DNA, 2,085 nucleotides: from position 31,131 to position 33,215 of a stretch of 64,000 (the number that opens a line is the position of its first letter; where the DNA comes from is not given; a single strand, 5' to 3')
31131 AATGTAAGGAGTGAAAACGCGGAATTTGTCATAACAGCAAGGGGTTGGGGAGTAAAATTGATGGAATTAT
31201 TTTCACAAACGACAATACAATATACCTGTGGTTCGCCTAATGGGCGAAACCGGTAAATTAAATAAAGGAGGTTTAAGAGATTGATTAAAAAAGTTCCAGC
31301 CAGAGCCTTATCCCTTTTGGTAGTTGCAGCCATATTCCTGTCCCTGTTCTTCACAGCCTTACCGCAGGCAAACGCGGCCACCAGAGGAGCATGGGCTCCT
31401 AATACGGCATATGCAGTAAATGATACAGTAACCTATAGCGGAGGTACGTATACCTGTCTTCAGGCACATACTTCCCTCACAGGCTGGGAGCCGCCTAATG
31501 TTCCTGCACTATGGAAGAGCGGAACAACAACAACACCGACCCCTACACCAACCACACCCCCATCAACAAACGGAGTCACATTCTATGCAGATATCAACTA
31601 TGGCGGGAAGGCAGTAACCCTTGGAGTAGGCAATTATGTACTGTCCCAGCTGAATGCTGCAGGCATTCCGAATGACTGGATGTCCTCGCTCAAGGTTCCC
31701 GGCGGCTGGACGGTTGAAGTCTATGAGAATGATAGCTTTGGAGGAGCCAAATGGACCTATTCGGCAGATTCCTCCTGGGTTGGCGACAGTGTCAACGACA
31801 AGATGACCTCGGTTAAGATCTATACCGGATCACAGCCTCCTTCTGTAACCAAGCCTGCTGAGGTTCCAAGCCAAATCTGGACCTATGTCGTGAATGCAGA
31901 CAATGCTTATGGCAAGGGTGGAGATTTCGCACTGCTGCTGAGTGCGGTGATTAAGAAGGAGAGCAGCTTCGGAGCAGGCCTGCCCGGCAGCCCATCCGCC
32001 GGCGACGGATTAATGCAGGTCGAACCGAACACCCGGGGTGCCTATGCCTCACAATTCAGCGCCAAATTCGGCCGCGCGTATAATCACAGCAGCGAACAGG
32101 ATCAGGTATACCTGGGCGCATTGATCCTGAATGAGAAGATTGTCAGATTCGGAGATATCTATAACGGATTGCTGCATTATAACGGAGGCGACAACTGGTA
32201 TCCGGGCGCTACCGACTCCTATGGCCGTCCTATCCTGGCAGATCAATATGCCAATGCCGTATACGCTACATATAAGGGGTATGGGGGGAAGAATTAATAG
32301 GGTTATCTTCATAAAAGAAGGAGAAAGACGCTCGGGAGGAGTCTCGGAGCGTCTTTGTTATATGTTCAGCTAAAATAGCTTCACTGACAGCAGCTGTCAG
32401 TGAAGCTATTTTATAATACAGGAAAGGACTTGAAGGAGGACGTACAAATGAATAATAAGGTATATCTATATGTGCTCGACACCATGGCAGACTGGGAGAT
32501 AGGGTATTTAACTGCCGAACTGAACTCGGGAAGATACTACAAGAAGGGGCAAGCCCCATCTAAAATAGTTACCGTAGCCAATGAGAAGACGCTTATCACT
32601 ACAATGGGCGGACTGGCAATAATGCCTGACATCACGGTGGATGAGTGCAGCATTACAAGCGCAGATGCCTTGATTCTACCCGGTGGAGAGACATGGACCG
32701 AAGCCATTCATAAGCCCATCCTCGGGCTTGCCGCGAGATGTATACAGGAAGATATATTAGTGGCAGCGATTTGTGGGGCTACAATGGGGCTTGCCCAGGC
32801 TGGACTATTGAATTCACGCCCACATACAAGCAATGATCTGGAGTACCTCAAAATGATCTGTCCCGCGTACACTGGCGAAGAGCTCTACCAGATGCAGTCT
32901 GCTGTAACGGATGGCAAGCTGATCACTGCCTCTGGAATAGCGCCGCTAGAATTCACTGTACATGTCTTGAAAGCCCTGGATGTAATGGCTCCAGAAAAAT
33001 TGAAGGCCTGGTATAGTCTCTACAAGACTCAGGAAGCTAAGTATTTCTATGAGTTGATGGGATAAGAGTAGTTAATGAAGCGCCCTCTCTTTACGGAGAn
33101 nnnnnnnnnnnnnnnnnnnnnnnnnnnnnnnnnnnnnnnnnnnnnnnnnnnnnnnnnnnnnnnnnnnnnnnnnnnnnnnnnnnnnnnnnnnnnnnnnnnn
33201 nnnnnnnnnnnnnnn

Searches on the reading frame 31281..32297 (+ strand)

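Call 10: search_protein_families(library=ncbifam, proteins=[window:31281-32297:+], max_evalue=0.001)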
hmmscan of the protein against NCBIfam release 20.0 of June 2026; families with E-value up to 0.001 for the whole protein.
window:31281-32297:+ (338 aa): 1 family
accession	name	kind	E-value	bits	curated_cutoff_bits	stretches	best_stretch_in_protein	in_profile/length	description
NF047373.1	BB0259_flg_lyt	exception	3.2e-05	22.9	234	1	219-304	565-647/705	flagellar assembly lytic transglycosylase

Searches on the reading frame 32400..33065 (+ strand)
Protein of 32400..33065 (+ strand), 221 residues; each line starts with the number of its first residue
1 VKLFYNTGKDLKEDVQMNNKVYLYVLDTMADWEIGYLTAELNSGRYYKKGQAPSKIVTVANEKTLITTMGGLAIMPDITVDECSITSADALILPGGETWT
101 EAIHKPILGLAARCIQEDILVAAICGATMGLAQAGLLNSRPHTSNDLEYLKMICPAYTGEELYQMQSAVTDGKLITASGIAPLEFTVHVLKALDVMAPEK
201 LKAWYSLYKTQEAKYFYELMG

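Call 10: search_protein_families(library=ncbifam, proteins=[window:32400-33065:+], max_evalue=0.001)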
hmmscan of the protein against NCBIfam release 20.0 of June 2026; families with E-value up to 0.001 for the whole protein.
window:32400-33065:+ (221 aa): 5 families
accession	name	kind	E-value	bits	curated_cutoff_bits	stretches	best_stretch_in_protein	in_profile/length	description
TIGR01383.1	not_thiJ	equivalog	6.1e-10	39.1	131.25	1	59-193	34-168/180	DJ-1 family glyoxalase III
NF006902.0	PRK09393.1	equivalog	3.2e-09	36.4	425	1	18-191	10-180/327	transcriptional regulator FtrA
TIGR01382.1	PfpI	subfamily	5.6e-09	35.8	139.05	1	56-193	31-168/169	DJ-1/PfpI/YhbO family deglycase/protease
NF040823.1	deglyc_PfpI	equivalog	2.8e-07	30.6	330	1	55-145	29-120/166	deglycase PfpI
NF052371.1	TransRegGbdRPseu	equivalog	4.5e-06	25.9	480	1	58-190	55-184/365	choline metabolism transcriptional regulator GbdR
